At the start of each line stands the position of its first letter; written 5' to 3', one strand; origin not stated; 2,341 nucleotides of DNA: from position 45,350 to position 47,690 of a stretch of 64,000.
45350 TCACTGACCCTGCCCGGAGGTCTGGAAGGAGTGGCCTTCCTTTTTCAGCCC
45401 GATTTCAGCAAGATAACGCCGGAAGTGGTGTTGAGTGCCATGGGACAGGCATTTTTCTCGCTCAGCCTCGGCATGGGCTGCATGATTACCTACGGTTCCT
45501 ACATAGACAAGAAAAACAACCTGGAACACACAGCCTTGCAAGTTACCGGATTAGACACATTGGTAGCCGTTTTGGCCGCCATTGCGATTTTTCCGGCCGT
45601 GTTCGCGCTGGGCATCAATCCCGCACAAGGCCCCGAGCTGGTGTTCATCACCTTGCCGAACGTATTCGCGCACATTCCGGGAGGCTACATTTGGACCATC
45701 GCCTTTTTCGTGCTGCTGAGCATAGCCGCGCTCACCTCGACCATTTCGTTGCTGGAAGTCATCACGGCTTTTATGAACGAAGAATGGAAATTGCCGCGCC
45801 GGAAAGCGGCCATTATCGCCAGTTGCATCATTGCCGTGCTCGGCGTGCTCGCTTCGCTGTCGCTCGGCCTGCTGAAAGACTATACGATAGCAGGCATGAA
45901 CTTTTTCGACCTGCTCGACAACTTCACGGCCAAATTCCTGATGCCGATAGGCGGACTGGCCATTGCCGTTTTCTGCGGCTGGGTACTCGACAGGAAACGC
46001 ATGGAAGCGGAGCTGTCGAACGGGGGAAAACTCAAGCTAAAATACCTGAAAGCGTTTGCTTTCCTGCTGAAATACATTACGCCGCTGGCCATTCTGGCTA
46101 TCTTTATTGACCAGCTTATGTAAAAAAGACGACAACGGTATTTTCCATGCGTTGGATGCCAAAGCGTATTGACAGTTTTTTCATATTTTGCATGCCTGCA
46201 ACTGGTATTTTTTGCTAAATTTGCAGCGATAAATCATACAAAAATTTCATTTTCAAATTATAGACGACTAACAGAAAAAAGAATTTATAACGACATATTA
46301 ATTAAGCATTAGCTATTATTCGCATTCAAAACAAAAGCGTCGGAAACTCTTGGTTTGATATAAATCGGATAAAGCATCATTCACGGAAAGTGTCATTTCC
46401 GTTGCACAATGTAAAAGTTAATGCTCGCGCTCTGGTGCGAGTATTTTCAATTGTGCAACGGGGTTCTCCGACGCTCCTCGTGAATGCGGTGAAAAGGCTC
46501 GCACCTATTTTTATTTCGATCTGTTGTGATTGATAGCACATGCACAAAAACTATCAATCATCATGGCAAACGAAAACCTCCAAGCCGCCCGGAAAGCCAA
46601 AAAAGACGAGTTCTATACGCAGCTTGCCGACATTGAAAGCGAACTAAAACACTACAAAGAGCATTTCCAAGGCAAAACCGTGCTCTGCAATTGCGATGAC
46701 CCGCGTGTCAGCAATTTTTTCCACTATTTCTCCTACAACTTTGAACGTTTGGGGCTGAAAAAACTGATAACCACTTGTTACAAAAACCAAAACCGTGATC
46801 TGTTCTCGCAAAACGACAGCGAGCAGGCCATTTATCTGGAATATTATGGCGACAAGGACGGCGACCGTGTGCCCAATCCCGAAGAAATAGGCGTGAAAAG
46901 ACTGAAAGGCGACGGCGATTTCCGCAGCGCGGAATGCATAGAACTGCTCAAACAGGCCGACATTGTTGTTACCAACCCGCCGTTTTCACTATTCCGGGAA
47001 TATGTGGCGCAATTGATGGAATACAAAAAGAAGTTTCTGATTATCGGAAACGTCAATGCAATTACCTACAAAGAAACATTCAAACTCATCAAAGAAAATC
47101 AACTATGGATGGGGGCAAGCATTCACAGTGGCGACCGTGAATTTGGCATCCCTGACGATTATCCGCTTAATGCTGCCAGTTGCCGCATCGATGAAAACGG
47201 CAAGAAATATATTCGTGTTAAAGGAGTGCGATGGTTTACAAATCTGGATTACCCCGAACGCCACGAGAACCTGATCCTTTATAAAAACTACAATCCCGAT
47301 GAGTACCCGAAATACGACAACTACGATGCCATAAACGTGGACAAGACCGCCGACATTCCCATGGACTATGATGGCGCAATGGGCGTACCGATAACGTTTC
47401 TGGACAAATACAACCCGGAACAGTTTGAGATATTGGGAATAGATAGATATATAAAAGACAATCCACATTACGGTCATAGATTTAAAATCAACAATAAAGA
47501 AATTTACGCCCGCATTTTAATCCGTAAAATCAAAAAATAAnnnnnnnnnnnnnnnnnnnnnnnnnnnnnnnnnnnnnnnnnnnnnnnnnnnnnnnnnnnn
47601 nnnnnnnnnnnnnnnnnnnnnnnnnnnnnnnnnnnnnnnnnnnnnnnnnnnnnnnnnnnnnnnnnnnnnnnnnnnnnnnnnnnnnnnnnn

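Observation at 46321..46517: About 190-nt nested-helix element with mutually exclusive pairings in the leader of the methylase-nuclease operon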

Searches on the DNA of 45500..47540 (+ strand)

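Call 5: search_rna_families(source=window, start=45500, end=47500, threshold=evalue, max_evalue=10, show_alignments=3)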
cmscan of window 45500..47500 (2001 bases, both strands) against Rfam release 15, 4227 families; matches with E-value up to 10: 5.
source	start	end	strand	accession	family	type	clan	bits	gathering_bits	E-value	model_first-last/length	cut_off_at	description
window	45884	45945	+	RF00202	snoR66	Gene; snRNA; snoRNA; CD-box;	-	17.9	43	2.2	1-76/76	no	Small nucleolar RNA R66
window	46332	46448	+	RF00512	Leu_leader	Cis-reg; leader;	-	17.5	50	1.9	1-148/148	no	Leucine operon leader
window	45751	45768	-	RF00289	SNORND104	Gene; snRNA; snoRNA; CD-box;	CL00077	14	40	6.3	1-70/70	no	Small nucleolar RNA SNORD104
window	46931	47065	+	RF02111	IS009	Gene;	-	11.9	117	8.1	1-199/199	no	IS009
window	45848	46009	+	RF04317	aceE-II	Cis-reg;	-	10.9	100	7.6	1-190/190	no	aceE-II ncRNA motif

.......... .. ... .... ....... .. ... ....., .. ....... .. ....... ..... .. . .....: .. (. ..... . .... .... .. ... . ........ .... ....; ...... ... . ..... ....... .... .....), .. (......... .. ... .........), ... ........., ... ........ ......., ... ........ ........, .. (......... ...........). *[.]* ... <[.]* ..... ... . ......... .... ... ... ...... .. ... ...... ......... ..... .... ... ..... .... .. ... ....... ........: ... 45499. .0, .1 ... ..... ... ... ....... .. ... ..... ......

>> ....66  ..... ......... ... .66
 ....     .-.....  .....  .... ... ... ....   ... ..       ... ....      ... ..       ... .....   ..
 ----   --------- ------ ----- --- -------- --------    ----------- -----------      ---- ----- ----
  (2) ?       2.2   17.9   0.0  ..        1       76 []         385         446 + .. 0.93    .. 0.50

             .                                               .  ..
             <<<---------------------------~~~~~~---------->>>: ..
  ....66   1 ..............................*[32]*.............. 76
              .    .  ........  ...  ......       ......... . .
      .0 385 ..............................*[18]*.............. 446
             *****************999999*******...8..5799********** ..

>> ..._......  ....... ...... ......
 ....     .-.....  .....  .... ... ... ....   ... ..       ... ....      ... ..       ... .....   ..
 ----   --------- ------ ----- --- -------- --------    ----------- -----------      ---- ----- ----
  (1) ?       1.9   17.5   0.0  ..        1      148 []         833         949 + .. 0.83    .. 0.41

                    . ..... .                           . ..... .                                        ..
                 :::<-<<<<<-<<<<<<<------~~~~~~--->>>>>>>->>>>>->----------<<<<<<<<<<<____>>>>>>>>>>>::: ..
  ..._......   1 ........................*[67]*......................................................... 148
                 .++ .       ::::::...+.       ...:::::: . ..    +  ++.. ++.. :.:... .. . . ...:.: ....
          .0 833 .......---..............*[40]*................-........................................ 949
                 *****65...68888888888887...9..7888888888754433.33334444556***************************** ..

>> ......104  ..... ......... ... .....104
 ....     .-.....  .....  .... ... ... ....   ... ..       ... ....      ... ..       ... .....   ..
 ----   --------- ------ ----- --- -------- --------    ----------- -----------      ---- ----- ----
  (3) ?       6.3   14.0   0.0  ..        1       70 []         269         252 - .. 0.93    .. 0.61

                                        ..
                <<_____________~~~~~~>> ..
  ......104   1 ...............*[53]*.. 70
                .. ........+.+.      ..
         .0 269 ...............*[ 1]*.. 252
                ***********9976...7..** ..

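Call 7: search_dna_similar(query=window:46130-46560:+, collection=plasmids, mode=distant)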
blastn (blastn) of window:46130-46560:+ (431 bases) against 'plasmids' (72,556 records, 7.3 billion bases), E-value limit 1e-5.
No match.

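Call 39: build_rna_model(alignment_id=A1, structure=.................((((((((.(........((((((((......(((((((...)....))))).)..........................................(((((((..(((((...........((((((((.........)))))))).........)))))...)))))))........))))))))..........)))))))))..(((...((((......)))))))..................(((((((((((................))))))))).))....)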
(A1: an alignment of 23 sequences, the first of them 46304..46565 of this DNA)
Model R1 built from alignment A1 (23 sequences, 308 columns); structure: as given.
model positions 261; base pairs 61; branch points 3; effective number of sequences 3.51; information 0.59 bits per position. Calibrated on 0.2 Mb of random sequence (short: E-values are rough).
structure used (alignment columns):
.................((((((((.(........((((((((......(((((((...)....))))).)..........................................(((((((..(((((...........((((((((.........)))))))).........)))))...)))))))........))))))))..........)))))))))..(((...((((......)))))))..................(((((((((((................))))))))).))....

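Call 41: search_with_rna_model(model_id=R1, sources=[window, L040, L004, L001, L125, L068, L092, L091, L083, L161, L009, L105, L051, L057, L074, L115, L131, L035, L175, L114, L075, L087, L188, L139, L097, L184, L018, L134, L030, L007, L046, L198, L094, L136, L158, L095, L148, L169, L144, L170, L200, L107, L121, L176, L151, L132, L177, L191, L043, L138, L135, L059, L187, L133, L118, L123, L159, L128, L168, L055, L056, L160, L157, L085, L049, L199, L173, L065, L090, L147, L108, L166, L111, L195, L079, L112, L182, L088, L070, L109, L024, L096, L192, L143, L058, L086, L181, L180, L167, L162, L116, L110, L069, L163, L197, L164, L025, L014, L152, L201], make_alignment=true, max_evalue=0.001)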
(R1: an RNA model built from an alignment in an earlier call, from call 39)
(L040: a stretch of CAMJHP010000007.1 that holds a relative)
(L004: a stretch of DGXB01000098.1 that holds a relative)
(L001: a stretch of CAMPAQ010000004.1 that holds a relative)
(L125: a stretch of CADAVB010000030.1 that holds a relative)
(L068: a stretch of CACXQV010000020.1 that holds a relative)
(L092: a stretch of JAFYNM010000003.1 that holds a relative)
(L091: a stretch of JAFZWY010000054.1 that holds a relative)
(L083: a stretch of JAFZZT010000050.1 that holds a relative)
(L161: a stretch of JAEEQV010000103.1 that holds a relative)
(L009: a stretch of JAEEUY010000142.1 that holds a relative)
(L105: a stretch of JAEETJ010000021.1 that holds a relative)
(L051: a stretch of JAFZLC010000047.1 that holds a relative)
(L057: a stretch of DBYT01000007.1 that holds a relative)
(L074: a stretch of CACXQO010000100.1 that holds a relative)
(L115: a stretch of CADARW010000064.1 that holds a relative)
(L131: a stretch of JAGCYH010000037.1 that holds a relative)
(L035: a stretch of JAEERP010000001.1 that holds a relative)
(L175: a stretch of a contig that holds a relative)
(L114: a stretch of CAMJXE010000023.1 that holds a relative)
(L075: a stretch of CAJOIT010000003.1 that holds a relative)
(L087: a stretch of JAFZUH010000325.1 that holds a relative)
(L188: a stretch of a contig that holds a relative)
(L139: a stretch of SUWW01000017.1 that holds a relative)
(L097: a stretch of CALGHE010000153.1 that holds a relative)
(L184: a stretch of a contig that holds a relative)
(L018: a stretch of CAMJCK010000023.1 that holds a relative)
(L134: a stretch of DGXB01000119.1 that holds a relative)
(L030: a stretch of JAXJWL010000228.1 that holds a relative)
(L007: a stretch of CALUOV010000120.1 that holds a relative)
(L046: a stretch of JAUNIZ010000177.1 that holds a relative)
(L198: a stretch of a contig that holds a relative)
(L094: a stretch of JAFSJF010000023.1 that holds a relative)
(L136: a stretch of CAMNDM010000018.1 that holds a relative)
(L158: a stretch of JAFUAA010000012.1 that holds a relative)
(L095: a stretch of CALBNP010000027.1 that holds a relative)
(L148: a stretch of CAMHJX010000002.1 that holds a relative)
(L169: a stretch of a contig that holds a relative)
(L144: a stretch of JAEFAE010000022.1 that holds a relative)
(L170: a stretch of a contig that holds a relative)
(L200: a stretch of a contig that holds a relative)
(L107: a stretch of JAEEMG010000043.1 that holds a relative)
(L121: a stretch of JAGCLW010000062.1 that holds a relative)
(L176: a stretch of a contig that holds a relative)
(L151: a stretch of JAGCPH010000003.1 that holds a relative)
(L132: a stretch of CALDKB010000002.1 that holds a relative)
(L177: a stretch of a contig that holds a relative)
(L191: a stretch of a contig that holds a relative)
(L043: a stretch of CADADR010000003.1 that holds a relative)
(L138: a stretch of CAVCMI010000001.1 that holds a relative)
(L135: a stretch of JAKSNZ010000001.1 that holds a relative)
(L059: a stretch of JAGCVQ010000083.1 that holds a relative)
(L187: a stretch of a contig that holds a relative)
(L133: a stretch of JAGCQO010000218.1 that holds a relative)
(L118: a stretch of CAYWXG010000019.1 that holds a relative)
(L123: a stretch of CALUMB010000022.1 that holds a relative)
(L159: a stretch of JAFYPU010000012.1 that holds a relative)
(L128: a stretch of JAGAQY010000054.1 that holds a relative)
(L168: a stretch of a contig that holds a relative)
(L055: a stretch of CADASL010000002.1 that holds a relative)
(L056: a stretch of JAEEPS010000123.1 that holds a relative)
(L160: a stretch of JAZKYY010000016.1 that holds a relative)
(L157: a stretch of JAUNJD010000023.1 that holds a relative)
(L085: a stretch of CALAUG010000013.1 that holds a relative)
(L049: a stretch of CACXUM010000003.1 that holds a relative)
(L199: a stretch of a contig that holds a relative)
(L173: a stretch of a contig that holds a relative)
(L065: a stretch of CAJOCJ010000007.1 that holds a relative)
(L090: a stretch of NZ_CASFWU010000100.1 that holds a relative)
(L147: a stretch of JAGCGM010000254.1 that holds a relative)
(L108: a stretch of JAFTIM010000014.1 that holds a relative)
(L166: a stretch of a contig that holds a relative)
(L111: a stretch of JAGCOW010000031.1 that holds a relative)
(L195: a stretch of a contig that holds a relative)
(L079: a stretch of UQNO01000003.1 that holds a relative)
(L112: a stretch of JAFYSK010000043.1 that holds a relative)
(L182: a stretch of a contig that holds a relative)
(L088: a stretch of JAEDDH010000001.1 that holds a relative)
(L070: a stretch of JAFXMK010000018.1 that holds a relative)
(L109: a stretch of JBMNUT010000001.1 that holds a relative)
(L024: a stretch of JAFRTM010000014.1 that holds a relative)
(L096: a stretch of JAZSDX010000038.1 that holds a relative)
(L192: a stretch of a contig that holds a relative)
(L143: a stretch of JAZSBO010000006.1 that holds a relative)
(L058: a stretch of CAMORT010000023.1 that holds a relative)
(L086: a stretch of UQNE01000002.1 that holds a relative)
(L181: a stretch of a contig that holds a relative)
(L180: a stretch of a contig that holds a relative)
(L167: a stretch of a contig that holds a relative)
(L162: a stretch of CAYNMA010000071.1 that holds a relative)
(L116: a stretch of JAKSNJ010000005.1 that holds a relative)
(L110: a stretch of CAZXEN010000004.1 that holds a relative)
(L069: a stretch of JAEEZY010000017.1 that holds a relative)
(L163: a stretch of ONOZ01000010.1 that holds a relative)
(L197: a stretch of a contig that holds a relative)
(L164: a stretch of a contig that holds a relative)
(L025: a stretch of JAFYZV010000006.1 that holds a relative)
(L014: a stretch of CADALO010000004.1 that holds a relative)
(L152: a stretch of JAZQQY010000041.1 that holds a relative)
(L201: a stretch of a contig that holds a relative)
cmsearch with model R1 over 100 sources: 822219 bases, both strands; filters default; matches with E-value up to 0.001: 102.
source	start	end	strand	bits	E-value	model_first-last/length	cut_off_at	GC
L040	3742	4003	+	249.8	4.4e-61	1-261/261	no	0.45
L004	3742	4003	+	244.5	9.9e-60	1-261/261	no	0.44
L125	72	326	-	243.7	1.6e-59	1-261/261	no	0.43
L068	3749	4003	+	242.1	4e-59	1-261/261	no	0.44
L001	5784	6052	+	241.9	4.5e-59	1-261/261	no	0.43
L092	7514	7769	-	239.2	2.1e-58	1-261/261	no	0.43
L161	3578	3842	-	238.9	2.5e-58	1-261/261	no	0.38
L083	3750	4003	+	235.8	1.6e-57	1-261/261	no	0.43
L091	7620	7874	-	234.8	2.9e-57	1-261/261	no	0.41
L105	1221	1477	+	227.8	1.7e-55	1-261/261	no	0.43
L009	3742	3997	+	226.5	3.7e-55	1-261/261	no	0.42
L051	3734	4003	+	226.1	4.8e-55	1-261/261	no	0.43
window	46304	46565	+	221.8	5.9e-54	1-261/261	no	0.41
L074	3743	4003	+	219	3.1e-53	1-261/261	no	0.43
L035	3738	3997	+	218.1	5e-53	1-261/261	no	0.45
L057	698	960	+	214.7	3.7e-52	1-261/261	no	0.44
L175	5181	5440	-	214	5.6e-52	1-261/261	no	0.42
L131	4193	4453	-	212.8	1.1e-51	1-261/261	no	0.42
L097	3270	3535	-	206.9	3.6e-50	1-261/261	no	0.41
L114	6517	6769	-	206.8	3.8e-50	1-261/261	no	0.45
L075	3732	3997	+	206.5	4.6e-50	1-261/261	no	0.42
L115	824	1086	-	206.1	5.9e-50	1-261/261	no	0.43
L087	608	874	-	205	1.1e-49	1-261/261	no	0.41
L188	5477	5743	+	204.7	1.3e-49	1-261/261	no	0.41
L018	3737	3997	+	198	6.5e-48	1-261/261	no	0.45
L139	4453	4727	-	197.3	9.8e-48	1-261/261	no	0.44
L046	484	761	+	195.8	2.4e-47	1-261/261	no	0.41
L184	6149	6417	+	193.4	9.7e-47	1-261/261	no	0.45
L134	5510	5777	-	192.3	1.9e-46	1-261/261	no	0.4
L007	3725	3997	+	186.5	5.6e-45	1-261/261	no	0.4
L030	2746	3008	+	185.6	9.7e-45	1-261/261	no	0.43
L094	1505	1773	+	183.1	4.2e-44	1-261/261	no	0.38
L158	5623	5886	-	182.9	4.7e-44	1-261/261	no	0.4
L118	4483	4755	+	182.5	5.8e-44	1-261/261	no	0.38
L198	1728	1989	+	181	1.4e-43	1-261/261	no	0.43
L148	7719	7984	+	177.2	1.3e-42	1-261/261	no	0.42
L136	1069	1338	+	176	2.7e-42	1-261/261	no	0.42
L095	7095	7364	+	175.1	4.4e-42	1-261/261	no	0.4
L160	7498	7765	+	174.9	5e-42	1-261/261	no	0.37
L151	3542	3813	+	174.8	5.4e-42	1-261/261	no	0.39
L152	3462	3735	+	173.9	8.8e-42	1-261/261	no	0.43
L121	3721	3995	+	173.1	1.4e-41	1-261/261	no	0.35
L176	5415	5680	+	173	1.5e-41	1-261/261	no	0.39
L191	1213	1478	+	172.8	1.7e-41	1-261/261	no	0.41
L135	136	393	+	171.8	3e-41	1-261/261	no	0.36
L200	2993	3257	-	171.3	4.2e-41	1-261/261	no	0.41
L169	218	507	-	170.5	6.7e-41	1-261/261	no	0.42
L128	3227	3492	-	170.4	7e-41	1-261/261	no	0.38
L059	3741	4003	+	169.6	1.1e-40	1-261/261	no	0.41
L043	3738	4003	+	169.4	1.3e-40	1-261/261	no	0.39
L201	7091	7361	-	169.1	1.5e-40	1-261/261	no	0.45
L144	1529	1791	-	166.9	5.4e-40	1-261/261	no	0.43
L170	1549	1811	+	165.5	1.3e-39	1-261/261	no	0.44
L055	3739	3997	+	165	1.7e-39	1-261/261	no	0.39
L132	755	1025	-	164.2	2.6e-39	1-261/261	no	0.43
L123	157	434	-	162.5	7e-39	1-261/261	no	0.49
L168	441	694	+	161.7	1.2e-38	1-261/261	no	0.39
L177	5295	5561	+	160.7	2e-38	1-261/261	no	0.41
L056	2460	2717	+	160.5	2.3e-38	1-261/261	no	0.38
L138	2193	2458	-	160.3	2.6e-38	1-261/261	no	0.44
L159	3746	4007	-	159.6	4e-38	1-261/261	no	0.46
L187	3030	3299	-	159.2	5e-38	1-261/261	no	0.39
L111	5455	5697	-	156.6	2.3e-37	1-261/261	no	0.38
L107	4268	4551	+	155.9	3.4e-37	1-261/261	no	0.43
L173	6649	6912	+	153.8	1.1e-36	1-261/261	no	0.39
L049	3741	3997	+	153.3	1.6e-36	1-261/261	no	0.39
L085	1684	1942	+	150.6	7.5e-36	1-261/261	no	0.4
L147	2078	2403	+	150.3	8.8e-36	1-261/261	no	0.4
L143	959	1197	+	149.5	1.4e-35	1-261/261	no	0.36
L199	3500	3763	+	148.8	2.2e-35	1-261/261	no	0.39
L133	6917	7169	+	148.3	3e-35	1-261/261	no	0.42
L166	4413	4667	+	144.8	2.2e-34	1-261/261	no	0.41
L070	3735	3997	+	144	3.7e-34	1-261/261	no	0.42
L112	7098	7336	+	143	6.5e-34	1-261/261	no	0.38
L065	3735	3997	+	142.3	1e-33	1-261/261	no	0.38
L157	4042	4327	-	141.8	1.3e-33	1-261/261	no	0.43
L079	3735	3997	+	141.1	1.9e-33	1-261/261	no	0.4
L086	3717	3977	-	140.9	2.3e-33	1-261/261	no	0.38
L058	3745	4003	+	139.9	4.1e-33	1-261/261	no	0.41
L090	7410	7689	-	139.1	6.2e-33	1-261/261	no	0.45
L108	2423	2713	+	135.3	6e-32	1-261/261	no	0.44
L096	4798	5066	-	134.5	9.3e-32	1-261/261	no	0.38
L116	3073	3321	-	133.8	1.4e-31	1-261/261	no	0.34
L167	7135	7370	+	133.6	1.6e-31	1-261/261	no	0.37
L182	7096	7377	-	133.5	1.7e-31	1-261/261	no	0.46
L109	3945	4227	-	129.8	1.5e-30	1-261/261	no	0.43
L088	2699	2973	-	126.8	8.7e-30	1-261/261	no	0.37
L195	2444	2718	-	126.7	9.1e-30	1-261/261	no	0.39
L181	5895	6132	-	126.3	1.2e-29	1-261/261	no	0.36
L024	3758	4003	+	124.7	2.9e-29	1-261/261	no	0.43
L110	6598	6842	-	124.1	4.1e-29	1-261/261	no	0.31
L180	108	368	-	122.7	9.3e-29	1-261/261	no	0.4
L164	4525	4768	+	119.5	6.2e-28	1-261/261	no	0.37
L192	4996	5276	+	117.2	2.4e-27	1-261/261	no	0.46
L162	7217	7477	-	116.7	3.2e-27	1-261/261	no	0.39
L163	2044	2304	+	115.1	8e-27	1-261/261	no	0.34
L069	3756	3997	+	110.2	1.4e-25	1-261/261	no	0.43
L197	1010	1259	+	110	1.6e-25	1-261/261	no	0.39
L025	417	695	+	98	1.8e-22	1-261/261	no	0.41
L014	3764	4003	+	75.8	8.2e-17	1-261/261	no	0.38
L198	1949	2213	-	31.2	1.8e-05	1-261/261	no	0.34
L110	6674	6825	+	27.5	0.00015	18-191/261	no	0.35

Alignment A2: 102 matches aligned to the model, 496 columns, each read 5' to 3' on its own strand. Consensus structure (alignment columns), stored with it:
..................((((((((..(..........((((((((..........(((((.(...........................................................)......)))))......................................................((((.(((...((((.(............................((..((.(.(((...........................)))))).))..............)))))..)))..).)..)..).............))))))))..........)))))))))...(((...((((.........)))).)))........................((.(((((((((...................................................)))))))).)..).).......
